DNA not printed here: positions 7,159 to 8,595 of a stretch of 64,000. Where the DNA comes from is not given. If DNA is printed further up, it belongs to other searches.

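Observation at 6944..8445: AT-richer two-gene cassette after nuoN: tail-anchored coiled-coil protein plus Mrr-like nuclease-fold protein with a glycine-zipper membrane hairpin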

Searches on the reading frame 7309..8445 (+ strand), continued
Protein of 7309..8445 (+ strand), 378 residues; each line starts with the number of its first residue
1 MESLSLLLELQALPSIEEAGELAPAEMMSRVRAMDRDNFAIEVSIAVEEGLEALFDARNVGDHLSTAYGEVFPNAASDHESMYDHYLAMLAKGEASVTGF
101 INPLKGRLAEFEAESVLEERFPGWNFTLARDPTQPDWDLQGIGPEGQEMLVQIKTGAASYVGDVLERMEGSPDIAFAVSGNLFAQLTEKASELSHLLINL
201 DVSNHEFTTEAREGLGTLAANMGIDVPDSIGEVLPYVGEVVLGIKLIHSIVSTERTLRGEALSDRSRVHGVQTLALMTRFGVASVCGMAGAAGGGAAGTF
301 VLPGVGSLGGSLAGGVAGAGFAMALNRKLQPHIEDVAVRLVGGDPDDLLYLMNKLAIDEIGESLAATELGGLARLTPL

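Call 23: predict_structure(alignment_id=A2)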
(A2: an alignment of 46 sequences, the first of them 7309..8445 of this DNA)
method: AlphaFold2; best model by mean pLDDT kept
length: 378 residues; sequences in the alignment: 46
mean_pLDDT: 56.5   pTM: 0.46
mean pLDDT of the five models: 56.5, 56.3, 52.6, 52.1, 51.7
residues with pLDDT >= 90: 49; 70-90: 81; 50-70: 21; < 50: 227
segments of 3 or more residues with pLDDT < 50: 1-8, 10-50, 52-54, 57-59, 205-343, 345-372, 374-378
pLDDT, mean of each block of 10 residues (from residue 1): 42 40 39 42 45 49 77 81 77 69 78 88 92 86 94 79 88 90 88 91 54 34 29 43 44 44 42 39 34 30 28 29 43 45 45 44 41 42
secondary structure, 60 per line:
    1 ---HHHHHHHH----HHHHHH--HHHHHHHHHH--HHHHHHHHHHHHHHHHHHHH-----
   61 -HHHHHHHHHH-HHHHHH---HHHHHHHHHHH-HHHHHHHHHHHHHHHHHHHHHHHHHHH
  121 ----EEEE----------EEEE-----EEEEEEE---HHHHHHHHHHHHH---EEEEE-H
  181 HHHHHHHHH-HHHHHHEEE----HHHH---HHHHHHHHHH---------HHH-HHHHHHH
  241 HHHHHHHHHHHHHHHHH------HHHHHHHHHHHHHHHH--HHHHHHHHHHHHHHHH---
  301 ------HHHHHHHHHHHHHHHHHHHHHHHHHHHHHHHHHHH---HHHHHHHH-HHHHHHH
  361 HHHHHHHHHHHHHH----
elements in order: H4-11 H16-21 H24-33 H36-55 H62-71 H73-78 H82-92 H94-120 E125-128 E139-142 E148-154 H158-170 E174-178 H180-189 H191-196 E197-199 H204-207 H211-220 H234-257 H264-279 H282-297 H307-341 H345-352 H354-374

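Call 24: search_protein_families(library=pfam, alignment_id=A2, max_evalue=0.1)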
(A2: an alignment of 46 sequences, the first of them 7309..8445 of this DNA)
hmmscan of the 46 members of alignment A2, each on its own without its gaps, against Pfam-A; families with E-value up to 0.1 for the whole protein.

A. member 1, window:7309-8445:+ (378 aa): 1 family
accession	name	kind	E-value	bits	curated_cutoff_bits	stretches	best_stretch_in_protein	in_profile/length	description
PF12914.13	SH3_7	-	0.055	13.7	21.3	0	202-239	25-45/47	SH3 domain of SH3b2 type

B. families by the number of members that match (of 46 scanned): 22 families
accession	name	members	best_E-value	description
PF04471.18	Mrr_cat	7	0.0047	Restriction endonuclease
PF13488.11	Gly-zipper_Omp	4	0.00011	Glycine zipper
PF11080.13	GhoS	4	0.033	Endoribonuclease GhoS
PF06897.17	DUF1269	2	0.029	Protein of unknown function (DUF1269)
PF09713.15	A_thal_3526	2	0.091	Plant protein 1589 of unknown function (A_thal_3526)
PF04723.20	GRDA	1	0.0024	Glycine reductase complex selenoprotein A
PF08350.17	FilR1_middle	1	0.0074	Methanogenesis regulatory protein FilR1, middle domain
PF11798.14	IMS_HHH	1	0.014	IMS family HHH motif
PF17778.7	BLACT_WH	1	0.016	Beta-lactamase associated winged helix domain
PF21724.2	DUF6861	1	0.018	Family of unknown function (DUF6861)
PF16311.10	TMEM100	1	0.018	Transmembrane protein 100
PF18375.7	CDH1_2_SANT_HL1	1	0.022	CDH1/2 SANT-Helical linker 1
PF18729.6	HEPN_STY4199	1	0.045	STY4199-like HEPN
PF13441.11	Gly-zipper_YMGG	1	0.046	YMGG-like Gly-zipper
PF10724.14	DUF2516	1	0.051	Protein of unknown function (DUF2516)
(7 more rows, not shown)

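Call 26: search_protein_representatives(alignment_id=A2)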
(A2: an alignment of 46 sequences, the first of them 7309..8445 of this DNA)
Query: 46 sequences, 374 profile positions. Proteins with E-value up to 0.001 (for the whole library): 726; up to 1e-10: 349; up to 1e-30: 147. The best 150 are listed.
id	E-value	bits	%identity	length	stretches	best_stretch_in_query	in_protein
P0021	3.2e-175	599.0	-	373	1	1-368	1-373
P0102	3.1e-173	592.5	-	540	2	64-367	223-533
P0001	5.0e-167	572.1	-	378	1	2-369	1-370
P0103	3.1e-153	526.7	-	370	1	1-368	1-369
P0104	6.8e-150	515.7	-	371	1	1-369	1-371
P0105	1.4e-139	481.7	-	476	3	193-370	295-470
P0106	2.1e-131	454.8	-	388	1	1-367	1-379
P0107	1.7e-129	448.5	-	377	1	2-366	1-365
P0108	8.9e-127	439.6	-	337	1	35-369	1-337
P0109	1.0e-125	436.1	-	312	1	7-303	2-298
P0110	9.1e-124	429.7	-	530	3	171-370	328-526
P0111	1.0e-123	429.6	-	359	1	2-367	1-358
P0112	2.8e-123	428.1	-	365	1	2-368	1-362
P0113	2.0e-122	425.3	-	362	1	2-364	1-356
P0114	4.3e-122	424.2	-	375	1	2-367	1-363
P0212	1.1e-42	162.9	-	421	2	174-366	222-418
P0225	4.3e-37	144.5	-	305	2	213-369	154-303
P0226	8.9e-37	143.4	-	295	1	200-367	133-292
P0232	4.1e-34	134.7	-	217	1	206-367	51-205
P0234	1.3e-33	133.0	-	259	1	197-368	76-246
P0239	9.2e-33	130.2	-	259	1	214-370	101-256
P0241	2.3e-32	128.9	-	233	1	209-359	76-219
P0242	5.2e-32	127.8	-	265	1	191-368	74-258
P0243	2.1e-31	125.7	-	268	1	205-371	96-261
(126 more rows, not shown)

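Call 27: search_protein_families(library=pfam, proteins=[P0225, P0226, P0232, P0234, P0239, P0241, P0242, P0243, P0212, P0102], max_evalue=0.01)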
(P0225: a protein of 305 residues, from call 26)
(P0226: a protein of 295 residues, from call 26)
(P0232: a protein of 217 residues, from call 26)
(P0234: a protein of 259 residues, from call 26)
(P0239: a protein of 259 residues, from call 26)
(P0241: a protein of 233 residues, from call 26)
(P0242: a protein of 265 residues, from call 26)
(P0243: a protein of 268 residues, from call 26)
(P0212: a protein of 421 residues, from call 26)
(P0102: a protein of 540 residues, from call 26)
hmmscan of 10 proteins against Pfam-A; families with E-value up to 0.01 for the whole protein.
P0225 (305 aa): 0 families

P0226 (295 aa): 0 families

P0232 (217 aa): 0 families

P0234 (259 aa): 0 families

P0239 (259 aa): 3 families
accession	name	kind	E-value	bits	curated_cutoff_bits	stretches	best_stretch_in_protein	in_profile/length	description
PF06897.17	DUF1269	-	0.00044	21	26.9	1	175-253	3-79/100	Protein of unknown function (DUF1269)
PF05433.20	Rick_17kDa_Anti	-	0.0043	17.4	24.2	1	173-210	3-42/43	Glycine zipper 2TM domain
PF21724.2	DUF6861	-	0.0069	16.3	28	1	172-210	46-84/194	Family of unknown function (DUF6861)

P0241 (233 aa): 0 families

P0242 (265 aa): 1 family
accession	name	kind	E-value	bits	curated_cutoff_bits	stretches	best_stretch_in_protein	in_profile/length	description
PF21724.2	DUF6861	-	0.0079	16.1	28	0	159-204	32-78/194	Family of unknown function (DUF6861)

P0243 (268 aa): 1 family
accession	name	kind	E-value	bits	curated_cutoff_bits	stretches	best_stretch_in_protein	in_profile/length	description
PF13488.11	Gly-zipper_Omp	-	0.0046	17.3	25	1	179-217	5-45/46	Glycine zipper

P0212 (421 aa): 1 family
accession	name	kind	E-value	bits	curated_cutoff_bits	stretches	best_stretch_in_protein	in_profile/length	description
PF09602.15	PhaP_Bmeg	-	0.0031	17.9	28.3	1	153-245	9-97/168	Polyhydroxyalkanoic acid inclusion protein (PhaP_Bmeg)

P0102 (540 aa): 0 families

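Call 28: fold_search(model_id=the predicted structure, library=pdb)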
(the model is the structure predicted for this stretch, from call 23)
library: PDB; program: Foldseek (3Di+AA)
matches with E <= 10: 224; with E <= 0.001: 0
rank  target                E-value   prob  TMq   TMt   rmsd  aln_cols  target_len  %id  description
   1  3dnx                  6.4e-02  0.99  0.15  0.35   3.9        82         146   20  SPO1766 protein of unknown function from Silicibacter pomeroyi. (released 2008-09-02)
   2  2fqz_C                6.8e-02  0.51  0.19  0.23  26.6       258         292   12  Metal-depleted Ecl18kI in complex with uncleaved DNA (released 2006-06-20)
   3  2gb7_A                8.8e-02  0.33  0.17  0.21  24.9       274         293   10  Metal-depleted Ecl18kI in complex with uncleaved, modified DNA (released 2006-06-20)
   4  2vld_A                9.2e-02  0.97  0.18  0.27   4.5       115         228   13  crystal structure of a repair endonuclease from Pyrococcus abyssi (released 2009-05-19)
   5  2gb7_B                1.3e-01  0.38  0.19  0.23  26.5       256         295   12  Metal-depleted Ecl18kI in complex with uncleaved, modified DNA (released 2006-06-20)
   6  5gke_A                1.5e-01  0.80  0.15  0.22   6.5       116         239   16  Structure of EndoMS-dsDNA1 complex (released 2016-11-02)
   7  2vld_B                1.6e-01  0.92  0.17  0.26   4.3       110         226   14  crystal structure of a repair endonuclease from Pyrococcus abyssi (released 2009-05-19)
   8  2gb7_C                2.0e-01  0.20  0.18  0.22  24.2       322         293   13  Metal-depleted Ecl18kI in complex with uncleaved, modified DNA (released 2006-06-20)
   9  2fqz_B                2.1e-01  0.28  0.18  0.22  26.2       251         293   12  Metal-depleted Ecl18kI in complex with uncleaved DNA (released 2006-06-20)
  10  8v45_A                2.2e-01  0.14  0.12  0.12  26.4       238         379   13  CryoEM structure of AriA-Ocr complex (released 2024-06-26)
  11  8v45_E                3.2e-01  0.12  0.10  0.10  27.5       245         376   16  CryoEM structure of AriA-Ocr complex (released 2024-06-26)
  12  6wxw_A                4.6e-01  0.44  0.21  0.21   9.4       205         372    7  crystal structure of apo Card1 (released 2020-12-30)
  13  2fqz_A                4.6e-01  0.18  0.15  0.19  23.2       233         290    9  Metal-depleted Ecl18kI in complex with uncleaved DNA (released 2006-06-20)
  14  2fi1                  4.8e-01  0.11  0.10  0.17  15.2       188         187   12  The crystal structure of a hydrolase from Streptococcus pneumoniae TIGR4 (released 2006-02-07)
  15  6s48_B                5.3e-01  0.63  0.17  0.27  10.9       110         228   15  AvaII RESTRICTION ENDONUCLEASE IN COMPLEX WITH PARTIALLY CLEAVED dsDNA (released 2020-05-20)
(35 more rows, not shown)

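Call 29: search_solved_structures(query=A2, max_evalue=10, show_alignments=3)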
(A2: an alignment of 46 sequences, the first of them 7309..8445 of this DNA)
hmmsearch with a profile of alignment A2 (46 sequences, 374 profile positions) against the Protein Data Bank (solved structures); distinct sequences matched with E-value up to 10: 4.
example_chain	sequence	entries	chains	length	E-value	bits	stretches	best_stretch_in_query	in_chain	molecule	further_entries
8uxz_A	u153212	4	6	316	0.4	12.9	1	217-309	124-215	Acetyl-coenzyme A carboxylase carboxyl transferase subunit alpha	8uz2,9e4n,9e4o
7ufs_A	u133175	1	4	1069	0.43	12.8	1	158-198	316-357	Alpha-mannosidase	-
2f9y_A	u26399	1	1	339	0.46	12.7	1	217-309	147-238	Acetyl-CoA carboxylase, Carboxyltransferase alpha chain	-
8byp_N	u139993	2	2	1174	9.3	8.4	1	162-259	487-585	NTNH/X | non-toxic non-hemagglutinin protein X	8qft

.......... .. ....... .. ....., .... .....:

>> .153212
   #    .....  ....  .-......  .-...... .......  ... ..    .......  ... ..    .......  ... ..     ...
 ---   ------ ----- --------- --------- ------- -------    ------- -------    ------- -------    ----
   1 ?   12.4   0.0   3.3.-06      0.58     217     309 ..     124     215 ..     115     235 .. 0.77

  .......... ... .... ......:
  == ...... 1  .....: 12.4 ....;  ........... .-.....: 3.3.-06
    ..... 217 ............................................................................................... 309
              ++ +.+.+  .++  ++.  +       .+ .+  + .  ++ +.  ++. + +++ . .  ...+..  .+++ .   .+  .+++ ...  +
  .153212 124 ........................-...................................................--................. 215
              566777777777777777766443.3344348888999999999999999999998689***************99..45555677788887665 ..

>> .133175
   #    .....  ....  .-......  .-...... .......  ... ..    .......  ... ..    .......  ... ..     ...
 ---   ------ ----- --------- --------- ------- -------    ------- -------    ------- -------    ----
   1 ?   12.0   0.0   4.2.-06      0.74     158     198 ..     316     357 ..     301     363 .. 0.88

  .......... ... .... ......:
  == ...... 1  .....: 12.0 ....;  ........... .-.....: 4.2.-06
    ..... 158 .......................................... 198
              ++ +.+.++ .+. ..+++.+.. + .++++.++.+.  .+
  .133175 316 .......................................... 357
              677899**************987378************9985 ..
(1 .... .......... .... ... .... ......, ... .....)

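Call 32: find_encoding_contigs(protein=P0087, flank=10000, max_places=3)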
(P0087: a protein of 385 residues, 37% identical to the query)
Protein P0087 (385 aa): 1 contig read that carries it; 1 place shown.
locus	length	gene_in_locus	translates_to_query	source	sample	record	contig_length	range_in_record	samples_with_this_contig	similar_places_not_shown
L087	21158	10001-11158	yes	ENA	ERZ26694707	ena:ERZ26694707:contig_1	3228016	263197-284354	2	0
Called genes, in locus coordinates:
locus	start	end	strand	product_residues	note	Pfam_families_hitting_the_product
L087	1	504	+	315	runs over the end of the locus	PF12849:PBP_like_2, PF01547:SBP_bac_1, PF12727:PBP_like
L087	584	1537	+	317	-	PF00528:BPD_transp_1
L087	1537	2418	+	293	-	PF00528:BPD_transp_1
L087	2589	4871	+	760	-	PF01315:Ald_Xan_dh_C, PF02738:MoCoBD_1, PF20256:MoCoBD_2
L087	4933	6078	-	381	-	PF01717:Meth_synt_2 (weak)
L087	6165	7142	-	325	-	-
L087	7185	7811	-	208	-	PF12867:DinB_2 (weak)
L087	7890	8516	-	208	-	PF11716:MDMPI_N (weak)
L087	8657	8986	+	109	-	-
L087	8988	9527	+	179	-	PF13577:SnoaL_4, PF13474:SnoaL_3 (weak), PF14534:DUF4440, PF12680:SnoaL_2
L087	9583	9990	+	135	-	-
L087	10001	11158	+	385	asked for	-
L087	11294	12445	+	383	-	PF01717:Meth_synt_2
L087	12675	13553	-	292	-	PF00561:Abhydrolase_1, PF12146:Hydrolase_4, PF12697:Abhydrolase_6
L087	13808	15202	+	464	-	PF07690:MFS_1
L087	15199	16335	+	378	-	PF01612:DNA_pol_A_exo1, PF00570:HRDC (faint)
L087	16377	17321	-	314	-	PF00296:Bac_luciferase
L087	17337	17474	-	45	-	-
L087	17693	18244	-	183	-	-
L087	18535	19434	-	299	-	PF00701:DHDPS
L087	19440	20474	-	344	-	PF01118:Semialdhyde_dh, PF02774:Semialdhyde_dhC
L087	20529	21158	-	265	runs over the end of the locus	PF01113:DapB_N, PF05173:DapB_C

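Call 33: find_encoding_contigs(protein=P0021, flank=10000, max_places=3)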
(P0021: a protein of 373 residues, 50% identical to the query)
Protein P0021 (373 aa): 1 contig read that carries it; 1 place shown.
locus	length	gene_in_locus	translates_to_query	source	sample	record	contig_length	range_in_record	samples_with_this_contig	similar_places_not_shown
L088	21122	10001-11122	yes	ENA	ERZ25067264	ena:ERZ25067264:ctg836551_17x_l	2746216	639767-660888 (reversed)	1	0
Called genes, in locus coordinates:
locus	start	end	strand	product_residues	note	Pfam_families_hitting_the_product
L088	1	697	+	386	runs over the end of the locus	PF07394:DUF1501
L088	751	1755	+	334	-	PF02393:US22 (faint), PF25021:TEN_NHL (faint), PF06739:SBBP (faint), PF24684:Vgb_lyase, PF08450:SGL, PF01436:NHL (weak), PF17170:DUF5128 (weak), PF01436:NHL, +1 more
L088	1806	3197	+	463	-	PF01321:Creatinase_N (weak), PF00557:Peptidase_M24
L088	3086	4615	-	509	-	PF13701:DDE_Tnp_1_4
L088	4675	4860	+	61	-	-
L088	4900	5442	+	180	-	PF11969:DcpS_C (weak), PF01230:HIT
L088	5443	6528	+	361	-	PF01408:GFO_IDH_MocA, PF03447:NAD_binding_3 (weak), PF02894:GFO_IDH_MocA_C (weak), PF22725:GFO_IDH_MocA_C3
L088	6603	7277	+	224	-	PF21006:NHase_beta_N, PF02211:NHase_beta_C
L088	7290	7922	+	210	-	PF02979:NHase_alpha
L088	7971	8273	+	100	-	PF21006:NHase_beta_N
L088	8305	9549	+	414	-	PF00282:Pyridoxal_deC, PF00266:Aminotran_5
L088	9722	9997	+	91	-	-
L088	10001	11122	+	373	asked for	-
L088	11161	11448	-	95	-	PF14384:BrnA_antitoxin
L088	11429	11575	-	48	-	-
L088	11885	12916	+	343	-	PF01261:AP_endonuc_2, PF03786:UxuA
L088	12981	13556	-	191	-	PF08002:DUF1697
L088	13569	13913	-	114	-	PF18480:DUF5615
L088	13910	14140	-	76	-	PF04255:DUF433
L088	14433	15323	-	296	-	PF02574:S-methyl_trans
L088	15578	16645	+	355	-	PF02126:PTE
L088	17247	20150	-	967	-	PF07669:Eco57I (weak)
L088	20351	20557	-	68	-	-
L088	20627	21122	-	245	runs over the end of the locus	PF00389:2-Hacid_dh, PF02826:2-Hacid_dh_C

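Call 39: search_protein_families(library=phrogs, proteins=[window:7309-8445:+, P0239, P0243, L056:2173-3090:+], max_evalue=0.1)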
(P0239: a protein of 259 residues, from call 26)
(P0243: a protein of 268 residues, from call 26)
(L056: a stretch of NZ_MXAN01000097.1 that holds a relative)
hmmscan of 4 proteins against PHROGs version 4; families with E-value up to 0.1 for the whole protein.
window:7309-8445:+ (378 aa): 1 family
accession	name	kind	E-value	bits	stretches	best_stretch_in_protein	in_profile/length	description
phrog_1047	-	tail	0.099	11.6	0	231-319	819-897/1251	tail associated lysin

P0239 (259 aa): 7 families
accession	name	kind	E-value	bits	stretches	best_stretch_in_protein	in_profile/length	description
phrog_6922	-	unknown function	0.00035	20.3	1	174-253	342-417/768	-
phrog_26619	-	unknown function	0.0069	17.5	1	156-202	33-80/101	-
phrog_16692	-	unknown function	0.026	13.9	1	173-224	722-773/1107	-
phrog_167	-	tail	0.049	12.3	1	168-214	675-726/1555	tail length tape measure protein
phrog_1047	-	tail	0.056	12.4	1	175-215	865-904/1251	tail associated lysin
phrog_36512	-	unknown function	0.097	12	0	174-212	163-201/759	-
phrog_18476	-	unknown function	0.099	13.4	0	168-212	66-115/209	-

P0243 (268 aa): 4 families
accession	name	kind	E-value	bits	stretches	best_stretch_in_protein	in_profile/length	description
phrog_167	-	tail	1.9e-05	23.5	1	21-227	493-733/1555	tail length tape measure protein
phrog_2335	-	tail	0.00076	18.5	1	134-232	780-854/1536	tail length tape measure protein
phrog_28412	-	unknown function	0.0027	16.6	1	180-234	935-988/1244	-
phrog_18476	-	unknown function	0.016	16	1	164-241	55-131/209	-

L056:2173-3090:+ (305 aa): 3 families
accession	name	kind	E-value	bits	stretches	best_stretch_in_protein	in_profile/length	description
phrog_305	-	tail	0.0035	17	1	50-250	276-480/1001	tail length tape measure protein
phrog_24264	-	unknown function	0.074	14.2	1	165-229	17-75/81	-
phrog_396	-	tail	0.1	13.4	0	188-259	34-101/164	minor tail protein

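Call 40: search_dna_similar(query=window:7309-8445:+, collection=plasmids, mode=protein, max_evalue=0.001)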
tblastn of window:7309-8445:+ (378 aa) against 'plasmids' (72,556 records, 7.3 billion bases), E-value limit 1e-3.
No match.

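Call 41: search_dna_similar(query=window:7309-8445:+, collection=phages, mode=protein, max_evalue=0.001)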
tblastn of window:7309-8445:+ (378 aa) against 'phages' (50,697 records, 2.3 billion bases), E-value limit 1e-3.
No match.
